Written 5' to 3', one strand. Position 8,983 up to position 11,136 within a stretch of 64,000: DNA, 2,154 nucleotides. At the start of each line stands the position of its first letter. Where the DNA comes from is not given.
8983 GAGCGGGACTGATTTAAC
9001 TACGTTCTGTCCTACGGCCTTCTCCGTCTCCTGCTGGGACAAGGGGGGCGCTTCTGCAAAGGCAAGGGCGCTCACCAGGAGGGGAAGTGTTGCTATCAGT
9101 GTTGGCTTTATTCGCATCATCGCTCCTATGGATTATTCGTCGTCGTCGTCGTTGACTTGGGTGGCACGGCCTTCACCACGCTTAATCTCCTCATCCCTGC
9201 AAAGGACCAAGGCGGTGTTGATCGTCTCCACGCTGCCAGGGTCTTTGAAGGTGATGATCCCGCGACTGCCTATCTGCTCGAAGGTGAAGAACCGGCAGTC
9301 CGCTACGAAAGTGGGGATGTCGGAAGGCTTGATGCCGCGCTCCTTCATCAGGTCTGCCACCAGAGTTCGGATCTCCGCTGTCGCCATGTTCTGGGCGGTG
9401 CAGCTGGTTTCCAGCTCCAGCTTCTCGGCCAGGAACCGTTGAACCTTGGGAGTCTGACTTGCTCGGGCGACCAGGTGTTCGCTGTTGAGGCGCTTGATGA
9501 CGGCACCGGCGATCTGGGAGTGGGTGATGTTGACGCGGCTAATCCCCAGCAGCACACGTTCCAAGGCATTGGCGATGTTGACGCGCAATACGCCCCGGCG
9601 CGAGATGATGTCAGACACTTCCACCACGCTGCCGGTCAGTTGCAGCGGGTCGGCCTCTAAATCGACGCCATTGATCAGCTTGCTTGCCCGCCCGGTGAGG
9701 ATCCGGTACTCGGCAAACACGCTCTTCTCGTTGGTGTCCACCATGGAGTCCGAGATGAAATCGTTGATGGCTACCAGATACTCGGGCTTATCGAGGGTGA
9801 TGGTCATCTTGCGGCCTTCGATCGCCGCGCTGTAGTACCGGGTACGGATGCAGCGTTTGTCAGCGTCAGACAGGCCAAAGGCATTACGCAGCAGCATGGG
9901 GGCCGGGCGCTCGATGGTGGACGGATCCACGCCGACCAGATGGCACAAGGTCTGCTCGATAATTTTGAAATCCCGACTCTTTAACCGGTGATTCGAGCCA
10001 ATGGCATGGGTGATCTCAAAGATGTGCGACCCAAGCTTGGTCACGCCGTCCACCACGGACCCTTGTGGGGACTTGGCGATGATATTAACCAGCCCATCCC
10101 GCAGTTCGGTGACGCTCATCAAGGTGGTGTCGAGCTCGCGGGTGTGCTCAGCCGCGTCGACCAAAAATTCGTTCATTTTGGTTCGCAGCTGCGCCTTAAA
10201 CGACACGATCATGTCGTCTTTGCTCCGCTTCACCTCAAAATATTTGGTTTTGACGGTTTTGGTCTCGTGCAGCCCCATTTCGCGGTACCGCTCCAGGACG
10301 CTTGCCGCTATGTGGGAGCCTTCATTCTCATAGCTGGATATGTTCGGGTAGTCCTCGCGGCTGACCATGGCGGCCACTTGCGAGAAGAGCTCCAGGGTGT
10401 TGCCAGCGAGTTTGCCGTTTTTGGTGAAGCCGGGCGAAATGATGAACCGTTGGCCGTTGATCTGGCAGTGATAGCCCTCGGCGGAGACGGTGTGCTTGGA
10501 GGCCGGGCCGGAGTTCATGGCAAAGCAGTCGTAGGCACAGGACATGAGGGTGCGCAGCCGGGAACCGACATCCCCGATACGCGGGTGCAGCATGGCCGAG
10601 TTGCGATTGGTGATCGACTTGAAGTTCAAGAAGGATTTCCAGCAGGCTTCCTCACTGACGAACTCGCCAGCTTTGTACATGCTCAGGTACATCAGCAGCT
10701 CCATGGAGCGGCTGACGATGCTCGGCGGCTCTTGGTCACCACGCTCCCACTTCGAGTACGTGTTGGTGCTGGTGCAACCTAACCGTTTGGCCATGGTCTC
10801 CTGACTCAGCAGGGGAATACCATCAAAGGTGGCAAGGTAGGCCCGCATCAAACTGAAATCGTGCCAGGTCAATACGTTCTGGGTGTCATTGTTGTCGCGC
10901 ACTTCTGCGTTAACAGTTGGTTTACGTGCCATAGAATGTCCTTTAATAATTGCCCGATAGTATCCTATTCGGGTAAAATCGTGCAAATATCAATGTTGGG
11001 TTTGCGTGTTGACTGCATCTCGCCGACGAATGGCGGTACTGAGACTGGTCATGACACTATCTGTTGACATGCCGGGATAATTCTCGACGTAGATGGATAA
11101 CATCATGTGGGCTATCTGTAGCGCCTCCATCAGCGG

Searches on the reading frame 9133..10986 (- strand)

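Call 7: search_protein_families(library=pfam, proteins=[window:9133-10986:-], max_evalue=0.001)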
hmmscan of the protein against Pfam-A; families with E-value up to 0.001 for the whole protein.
window:9133-10986:- (617 aa): 1 family
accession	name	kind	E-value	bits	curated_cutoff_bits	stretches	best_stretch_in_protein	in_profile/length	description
PF01381.28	HTH_3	-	1.8e-06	28.4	23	1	60-87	10-36/55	Helix-turn-helix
